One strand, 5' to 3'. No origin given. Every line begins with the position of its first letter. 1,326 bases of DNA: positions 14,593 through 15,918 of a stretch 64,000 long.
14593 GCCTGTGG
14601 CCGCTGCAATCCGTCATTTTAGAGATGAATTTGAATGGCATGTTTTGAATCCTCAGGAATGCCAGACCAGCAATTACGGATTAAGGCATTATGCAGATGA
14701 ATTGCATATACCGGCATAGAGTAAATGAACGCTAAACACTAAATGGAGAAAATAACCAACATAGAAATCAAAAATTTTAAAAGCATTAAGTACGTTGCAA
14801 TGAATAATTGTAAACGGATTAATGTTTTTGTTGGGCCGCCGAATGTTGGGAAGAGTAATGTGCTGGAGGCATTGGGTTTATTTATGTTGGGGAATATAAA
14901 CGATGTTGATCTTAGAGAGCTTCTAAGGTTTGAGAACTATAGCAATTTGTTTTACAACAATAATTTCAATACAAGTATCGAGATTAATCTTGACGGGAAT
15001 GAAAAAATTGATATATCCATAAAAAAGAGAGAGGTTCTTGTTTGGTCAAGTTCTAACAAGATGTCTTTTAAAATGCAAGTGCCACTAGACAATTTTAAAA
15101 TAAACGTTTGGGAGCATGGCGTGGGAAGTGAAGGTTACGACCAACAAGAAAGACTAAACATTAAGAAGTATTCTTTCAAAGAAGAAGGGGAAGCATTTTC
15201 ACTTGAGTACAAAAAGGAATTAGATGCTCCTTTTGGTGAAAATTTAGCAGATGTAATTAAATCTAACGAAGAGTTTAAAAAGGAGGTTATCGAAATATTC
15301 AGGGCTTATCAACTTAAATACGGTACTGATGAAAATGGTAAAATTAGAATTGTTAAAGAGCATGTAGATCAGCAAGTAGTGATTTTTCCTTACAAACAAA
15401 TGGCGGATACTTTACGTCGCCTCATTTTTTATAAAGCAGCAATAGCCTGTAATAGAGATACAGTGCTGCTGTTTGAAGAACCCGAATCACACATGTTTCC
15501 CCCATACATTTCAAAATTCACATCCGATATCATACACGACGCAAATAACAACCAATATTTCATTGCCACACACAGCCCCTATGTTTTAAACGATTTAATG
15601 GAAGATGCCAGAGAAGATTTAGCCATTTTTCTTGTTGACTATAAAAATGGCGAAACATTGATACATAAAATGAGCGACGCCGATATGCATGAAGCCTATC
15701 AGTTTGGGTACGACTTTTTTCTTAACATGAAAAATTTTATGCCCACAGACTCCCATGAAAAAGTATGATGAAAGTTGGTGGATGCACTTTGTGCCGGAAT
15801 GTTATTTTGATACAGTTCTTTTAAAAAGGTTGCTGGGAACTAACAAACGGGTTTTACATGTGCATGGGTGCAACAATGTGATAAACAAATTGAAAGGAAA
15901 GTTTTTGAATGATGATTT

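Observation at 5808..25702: Complex I operon acts as a landing strip: 6 of 13 nuo junctions carry co-oriented accessory cassettes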

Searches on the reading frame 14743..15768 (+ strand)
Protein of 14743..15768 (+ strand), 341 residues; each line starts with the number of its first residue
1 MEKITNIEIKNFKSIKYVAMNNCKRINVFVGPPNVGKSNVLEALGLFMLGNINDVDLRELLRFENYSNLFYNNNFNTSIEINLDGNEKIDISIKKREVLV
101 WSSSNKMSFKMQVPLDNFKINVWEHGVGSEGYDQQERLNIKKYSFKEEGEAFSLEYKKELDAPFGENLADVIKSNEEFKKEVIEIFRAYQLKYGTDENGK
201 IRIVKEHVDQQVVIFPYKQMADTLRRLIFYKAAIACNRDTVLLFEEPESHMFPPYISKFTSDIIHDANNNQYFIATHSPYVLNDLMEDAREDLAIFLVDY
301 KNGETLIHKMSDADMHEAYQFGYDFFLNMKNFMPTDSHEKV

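Call 3: search_protein_families(library=pfam, proteins=[window:14743-15768:+], max_evalue=0.01)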
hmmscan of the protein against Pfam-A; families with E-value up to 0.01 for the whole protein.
window:14743-15768:+ (341 aa): 6 families
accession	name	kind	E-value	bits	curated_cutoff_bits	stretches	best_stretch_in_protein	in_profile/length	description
PF13175.12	AAA_15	-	2.1e-16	60.9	32.1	2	3-202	2-192/374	AAA ATPase domain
PF13304.12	AAA_21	-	2.6e-14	54.4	27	2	167-283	220-304/304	AAA domain, putative AbiEii toxin, Type IV TA system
PF02463.25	SMC_N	-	6.7e-08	32.7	40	1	4-75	2-73/220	RecF/RecN/SMC N terminal domain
PF13476.12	AAA_23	-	4.3e-06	27.9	27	1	7-185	2-172/201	AAA domain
PF18923.6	DUF5673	-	0.00044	20.6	26.7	1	140-190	22-65/66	Domain of unknown function (DUF5673)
PF11398.14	DUF2813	-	0.0069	16.2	21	0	5-48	4-46/372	Protein of unknown function (DUF2813)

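Call 6: search_protein_families(library=padloc, proteins=[window:14743-15768:+], max_evalue=0.01)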
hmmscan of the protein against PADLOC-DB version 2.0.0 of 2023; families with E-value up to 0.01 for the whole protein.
window:14743-15768:+ (341 aa): 107 families (the best 25 are shown)
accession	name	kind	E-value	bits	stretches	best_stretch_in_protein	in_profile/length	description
PDLC02336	AbiLi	-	1.2e-21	75.6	1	4-304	2-318/340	AbiLi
PDLC02915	ATPase-Toprim_I-B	-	7.5e-20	69.3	2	240-313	257-329/623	-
PDLC02981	AriAB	-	7.9e-19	65.8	2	3-94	2-90/694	-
PDLC04175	HEC-01A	-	1.6e-18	64.9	2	2-86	4-87/363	-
PDLC00098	GajA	-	2.5e-18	64.1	2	139-289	191-339/534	AAA ATPase domain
PDLC02979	AriA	-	2.8e-17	61.6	2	3-150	2-146/373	-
PDLC03878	NsnB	-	4.6e-17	60.8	1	4-292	2-291/345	-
PDLC04176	HEC-01A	-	6e-17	60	1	3-316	2-350/371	-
PDLC04608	PDC-M38A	-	7.4e-17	60.1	1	1-290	1-324/367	-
PDLC00102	GajA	-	1.3e-16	58.2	2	4-62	3-61/532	AAA ATPase domain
PDLC04541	PDC-M25A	-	3.3e-16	57.3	2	190-312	220-340/380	-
PDLC04182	HEC-01A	-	3.8e-16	57.1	2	215-312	281-377/406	-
PDLC02980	AriA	-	7e-16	57.1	2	179-283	220-304/304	-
PDLC04570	PDC-M31A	-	4.5e-15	53.7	1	4-97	2-91/395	-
PDLC04168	GajA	-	8.1e-15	52.5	2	1-51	1-51/570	-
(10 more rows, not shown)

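Call 56: search_protein_families(library=ncbifam, proteins=[window:14743-15768:+], max_evalue=0.01)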
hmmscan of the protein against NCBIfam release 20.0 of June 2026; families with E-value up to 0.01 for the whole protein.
window:14743-15768:+ (341 aa): 7 families
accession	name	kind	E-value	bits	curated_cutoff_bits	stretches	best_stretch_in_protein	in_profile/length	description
NF038234.1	retron_eff_Eco8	equivalog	3.4e-15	55.7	250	2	4-89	3-82/679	retron Eco8 family effector endonuclease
NF047739.1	antiphage_MADS3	equivalog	7.2e-12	45.2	420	2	4-47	2-44/427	methylation-associated defense system AAA family ATPase MAD3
TIGR04435.1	restrict_AAA_1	hypoth_equivalog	1.8e-07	30.2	300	1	234-288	414-476/568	restriction system-associated AAA family ATPase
TIGR00611.2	recf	equivalog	3.2e-07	29.8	172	1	4-65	1-63/339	DNA replication/repair protein RecF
NF041760.1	PtuA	equivalog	3.3e-07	29.6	500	0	3-44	51-92/524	retron Ec78 anti-phage system effector ATPase PtuA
TIGR02169.1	SMC_prok_A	equivalog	9e-06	23.6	729.4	1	4-97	2-100/1165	chromosome segregation protein SMC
NF003034.1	PRK03918.1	equivalog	0.0014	16.6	700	1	3-62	2-65/878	DNA double-strand break repair ATPase Rad50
